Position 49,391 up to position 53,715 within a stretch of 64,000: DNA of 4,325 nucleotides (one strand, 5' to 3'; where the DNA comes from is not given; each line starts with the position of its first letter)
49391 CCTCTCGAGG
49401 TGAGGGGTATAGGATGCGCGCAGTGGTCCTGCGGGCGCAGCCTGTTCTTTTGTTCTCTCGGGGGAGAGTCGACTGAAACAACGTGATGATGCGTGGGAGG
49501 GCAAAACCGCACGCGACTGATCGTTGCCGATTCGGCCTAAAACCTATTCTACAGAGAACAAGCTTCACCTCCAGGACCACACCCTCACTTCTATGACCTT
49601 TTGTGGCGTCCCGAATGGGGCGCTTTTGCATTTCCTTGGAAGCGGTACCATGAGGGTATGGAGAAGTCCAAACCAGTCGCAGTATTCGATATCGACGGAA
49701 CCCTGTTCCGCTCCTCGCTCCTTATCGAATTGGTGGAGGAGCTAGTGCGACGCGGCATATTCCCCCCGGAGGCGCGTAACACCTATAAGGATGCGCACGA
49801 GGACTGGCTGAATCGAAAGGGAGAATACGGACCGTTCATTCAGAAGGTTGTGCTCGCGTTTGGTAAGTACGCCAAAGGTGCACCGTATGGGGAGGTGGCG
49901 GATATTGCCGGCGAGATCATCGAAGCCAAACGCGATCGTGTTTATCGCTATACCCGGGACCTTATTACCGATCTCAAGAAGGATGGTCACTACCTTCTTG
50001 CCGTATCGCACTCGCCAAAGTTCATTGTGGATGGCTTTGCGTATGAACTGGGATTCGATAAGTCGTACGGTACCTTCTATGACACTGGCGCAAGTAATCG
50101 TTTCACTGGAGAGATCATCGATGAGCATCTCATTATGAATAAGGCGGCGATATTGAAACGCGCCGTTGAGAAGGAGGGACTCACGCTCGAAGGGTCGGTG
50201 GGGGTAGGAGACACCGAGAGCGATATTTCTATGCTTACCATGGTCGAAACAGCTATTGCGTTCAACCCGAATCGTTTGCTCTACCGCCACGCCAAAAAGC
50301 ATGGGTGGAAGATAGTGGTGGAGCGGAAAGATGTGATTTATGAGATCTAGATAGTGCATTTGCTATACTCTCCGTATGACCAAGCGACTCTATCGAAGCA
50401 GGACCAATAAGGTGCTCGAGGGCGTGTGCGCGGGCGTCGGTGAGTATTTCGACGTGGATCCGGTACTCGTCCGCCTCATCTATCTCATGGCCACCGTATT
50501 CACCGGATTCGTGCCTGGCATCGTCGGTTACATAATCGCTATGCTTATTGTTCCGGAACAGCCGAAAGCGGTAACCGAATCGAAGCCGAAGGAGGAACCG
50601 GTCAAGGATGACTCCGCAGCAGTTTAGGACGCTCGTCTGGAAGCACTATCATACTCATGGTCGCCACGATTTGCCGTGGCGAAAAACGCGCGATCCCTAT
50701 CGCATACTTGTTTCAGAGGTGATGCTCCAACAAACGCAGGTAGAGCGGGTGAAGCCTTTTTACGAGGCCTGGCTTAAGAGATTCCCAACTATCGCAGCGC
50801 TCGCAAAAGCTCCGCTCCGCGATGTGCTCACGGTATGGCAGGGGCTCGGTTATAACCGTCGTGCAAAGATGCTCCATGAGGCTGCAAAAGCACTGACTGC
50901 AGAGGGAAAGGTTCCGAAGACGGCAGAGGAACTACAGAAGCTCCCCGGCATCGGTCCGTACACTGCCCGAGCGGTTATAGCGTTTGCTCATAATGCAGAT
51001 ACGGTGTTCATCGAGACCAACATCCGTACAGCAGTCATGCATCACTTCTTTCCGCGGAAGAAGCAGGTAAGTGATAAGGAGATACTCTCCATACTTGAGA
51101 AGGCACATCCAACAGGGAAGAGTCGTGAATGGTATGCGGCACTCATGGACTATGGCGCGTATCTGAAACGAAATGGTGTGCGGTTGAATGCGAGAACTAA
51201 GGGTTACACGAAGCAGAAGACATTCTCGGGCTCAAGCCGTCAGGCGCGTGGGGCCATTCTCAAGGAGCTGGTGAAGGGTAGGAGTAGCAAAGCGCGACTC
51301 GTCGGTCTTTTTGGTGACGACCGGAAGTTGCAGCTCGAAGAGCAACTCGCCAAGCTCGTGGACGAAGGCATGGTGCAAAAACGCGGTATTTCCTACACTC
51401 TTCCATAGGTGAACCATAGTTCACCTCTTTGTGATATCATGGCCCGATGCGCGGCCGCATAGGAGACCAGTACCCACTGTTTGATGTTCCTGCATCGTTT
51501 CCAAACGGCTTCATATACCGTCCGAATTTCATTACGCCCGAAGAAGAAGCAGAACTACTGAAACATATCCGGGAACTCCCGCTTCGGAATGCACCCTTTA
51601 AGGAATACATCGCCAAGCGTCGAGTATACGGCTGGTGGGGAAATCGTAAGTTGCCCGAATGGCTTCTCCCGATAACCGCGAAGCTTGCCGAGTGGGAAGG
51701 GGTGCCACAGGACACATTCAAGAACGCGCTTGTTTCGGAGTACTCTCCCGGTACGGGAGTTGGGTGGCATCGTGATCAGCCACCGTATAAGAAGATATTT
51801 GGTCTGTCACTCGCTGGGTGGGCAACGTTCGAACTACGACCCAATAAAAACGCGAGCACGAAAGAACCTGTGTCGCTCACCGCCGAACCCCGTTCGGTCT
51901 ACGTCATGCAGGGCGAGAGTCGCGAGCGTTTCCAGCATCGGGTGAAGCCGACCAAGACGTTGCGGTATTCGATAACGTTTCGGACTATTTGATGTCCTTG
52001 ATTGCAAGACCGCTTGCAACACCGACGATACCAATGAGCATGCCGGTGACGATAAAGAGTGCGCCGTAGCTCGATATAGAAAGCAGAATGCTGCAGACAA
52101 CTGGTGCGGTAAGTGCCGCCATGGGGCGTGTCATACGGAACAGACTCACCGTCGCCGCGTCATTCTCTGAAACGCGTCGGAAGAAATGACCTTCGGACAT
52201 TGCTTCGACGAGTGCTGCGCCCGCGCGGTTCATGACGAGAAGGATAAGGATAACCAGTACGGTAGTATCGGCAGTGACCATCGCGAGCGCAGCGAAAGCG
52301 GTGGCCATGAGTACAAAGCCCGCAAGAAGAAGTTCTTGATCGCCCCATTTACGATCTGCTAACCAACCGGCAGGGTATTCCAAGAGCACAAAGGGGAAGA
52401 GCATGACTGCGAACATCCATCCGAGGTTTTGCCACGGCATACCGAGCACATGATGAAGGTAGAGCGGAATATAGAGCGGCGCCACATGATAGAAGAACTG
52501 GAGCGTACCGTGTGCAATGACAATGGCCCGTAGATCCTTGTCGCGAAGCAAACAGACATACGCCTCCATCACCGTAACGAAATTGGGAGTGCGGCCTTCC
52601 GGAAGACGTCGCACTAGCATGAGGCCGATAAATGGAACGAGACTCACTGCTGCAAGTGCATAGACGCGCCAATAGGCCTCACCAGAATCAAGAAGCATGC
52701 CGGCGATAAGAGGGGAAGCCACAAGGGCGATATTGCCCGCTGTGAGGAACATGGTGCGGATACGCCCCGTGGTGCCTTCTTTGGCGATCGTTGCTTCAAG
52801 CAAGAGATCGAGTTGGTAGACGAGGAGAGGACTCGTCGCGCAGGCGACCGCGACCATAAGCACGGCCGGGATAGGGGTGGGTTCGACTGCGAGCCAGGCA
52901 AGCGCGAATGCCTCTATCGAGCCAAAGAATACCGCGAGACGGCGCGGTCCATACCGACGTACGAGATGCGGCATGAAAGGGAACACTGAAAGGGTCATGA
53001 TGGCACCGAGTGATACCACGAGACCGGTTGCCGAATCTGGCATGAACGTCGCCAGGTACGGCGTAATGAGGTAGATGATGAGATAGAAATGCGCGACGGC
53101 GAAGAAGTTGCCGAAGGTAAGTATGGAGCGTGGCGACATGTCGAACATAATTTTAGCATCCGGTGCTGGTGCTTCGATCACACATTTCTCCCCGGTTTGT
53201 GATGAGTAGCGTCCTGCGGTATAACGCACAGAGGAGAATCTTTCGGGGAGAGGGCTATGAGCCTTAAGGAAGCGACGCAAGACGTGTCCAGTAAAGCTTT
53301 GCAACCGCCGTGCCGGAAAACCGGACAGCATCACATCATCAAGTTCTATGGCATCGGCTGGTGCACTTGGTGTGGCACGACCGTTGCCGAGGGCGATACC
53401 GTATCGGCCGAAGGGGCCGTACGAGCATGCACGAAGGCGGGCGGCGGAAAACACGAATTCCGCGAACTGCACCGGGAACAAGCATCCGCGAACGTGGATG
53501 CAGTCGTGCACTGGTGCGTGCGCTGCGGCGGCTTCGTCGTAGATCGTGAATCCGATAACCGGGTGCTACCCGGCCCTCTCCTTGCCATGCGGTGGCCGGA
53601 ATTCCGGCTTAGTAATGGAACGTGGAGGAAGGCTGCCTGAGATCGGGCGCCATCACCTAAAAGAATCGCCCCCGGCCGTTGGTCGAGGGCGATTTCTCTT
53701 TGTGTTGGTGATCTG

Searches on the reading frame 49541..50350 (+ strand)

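Call 71: search_protein_families(library=pfam, proteins=[window:49541-50350:+], max_evalue=0.00001)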
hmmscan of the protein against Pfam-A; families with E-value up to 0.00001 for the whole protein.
window:49541-50350:+ (269 aa): 3 families
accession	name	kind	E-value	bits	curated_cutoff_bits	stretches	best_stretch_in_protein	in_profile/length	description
PF12710.13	HAD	-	1.4e-21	78.2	27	1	47-232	1-188/189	haloacid dehalogenase-like hydrolase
PF00702.32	Hydrolase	-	3.4e-11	44.3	26.4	1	46-232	3-187/191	haloacid dehalogenase-like hydrolase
PF08282.18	Hydrolase_3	-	8.5e-06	26.1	20.9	0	199-241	186-228/255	haloacid dehalogenase-like hydrolase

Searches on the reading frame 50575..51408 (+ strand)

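Call 71: search_protein_families(library=pfam, proteins=[window:50575-51408:+], max_evalue=0.00001)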
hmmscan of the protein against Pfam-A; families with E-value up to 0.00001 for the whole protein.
window:50575-51408:+ (277 aa): 2 families
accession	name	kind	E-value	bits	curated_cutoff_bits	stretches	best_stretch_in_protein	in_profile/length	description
PF00730.31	HhH-GPD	-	1.5e-16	61.1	26.2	1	46-175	1-103/108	HhH-GPD superfamily base excision DNA repair protein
PF00633.29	HHH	-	6.4e-10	38.8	24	1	109-137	2-30/30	Helix-hairpin-helix motif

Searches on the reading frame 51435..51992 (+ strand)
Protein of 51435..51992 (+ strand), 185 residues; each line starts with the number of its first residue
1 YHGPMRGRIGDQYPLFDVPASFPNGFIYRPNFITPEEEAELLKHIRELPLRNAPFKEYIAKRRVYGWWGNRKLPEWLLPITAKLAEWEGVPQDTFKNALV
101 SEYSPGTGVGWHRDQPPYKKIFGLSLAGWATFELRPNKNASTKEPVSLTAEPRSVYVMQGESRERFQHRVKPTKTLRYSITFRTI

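Call 71: search_protein_families(library=pfam, proteins=[window:51435-51992:+], max_evalue=0.00001)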
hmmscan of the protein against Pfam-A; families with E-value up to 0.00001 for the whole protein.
window:51435-51992:+ (185 aa): 1 family
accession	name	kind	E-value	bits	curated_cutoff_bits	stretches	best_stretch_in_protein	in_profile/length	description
PF13532.12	2OG-FeII_Oxy_2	-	9.8e-17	62.2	31.2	1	71-183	71-194/194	2OG-Fe(II) oxygenase superfamily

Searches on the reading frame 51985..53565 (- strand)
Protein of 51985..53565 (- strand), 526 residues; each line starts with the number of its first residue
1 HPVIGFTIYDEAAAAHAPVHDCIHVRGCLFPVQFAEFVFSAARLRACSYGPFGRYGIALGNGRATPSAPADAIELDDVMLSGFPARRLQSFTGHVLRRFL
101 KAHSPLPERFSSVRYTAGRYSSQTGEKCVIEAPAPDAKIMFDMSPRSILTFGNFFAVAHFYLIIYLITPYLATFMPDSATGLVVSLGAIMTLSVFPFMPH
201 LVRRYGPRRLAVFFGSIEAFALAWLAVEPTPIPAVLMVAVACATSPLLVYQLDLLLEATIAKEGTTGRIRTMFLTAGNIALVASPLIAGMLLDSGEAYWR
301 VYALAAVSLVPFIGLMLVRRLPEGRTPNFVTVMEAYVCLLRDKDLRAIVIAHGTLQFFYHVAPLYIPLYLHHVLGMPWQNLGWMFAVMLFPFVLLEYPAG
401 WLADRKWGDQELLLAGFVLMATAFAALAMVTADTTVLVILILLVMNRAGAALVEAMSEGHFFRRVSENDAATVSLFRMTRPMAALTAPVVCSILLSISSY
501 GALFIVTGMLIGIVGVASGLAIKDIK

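Call 71: search_protein_families(library=pfam, proteins=[window:51985-53565:-], max_evalue=0.00001)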
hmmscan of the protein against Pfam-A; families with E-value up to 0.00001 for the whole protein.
window:51985-53565:- (526 aa): 2 families
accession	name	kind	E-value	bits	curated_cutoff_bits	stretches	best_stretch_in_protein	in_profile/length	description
PF07690.21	MFS_1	-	1.9e-19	70.3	33.4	2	149-387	1-246/347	Major Facilitator Superfamily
PF12832.13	MFS_1_like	-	1.5e-07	31.3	25.2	0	365-455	21-110/373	MFS_1 like family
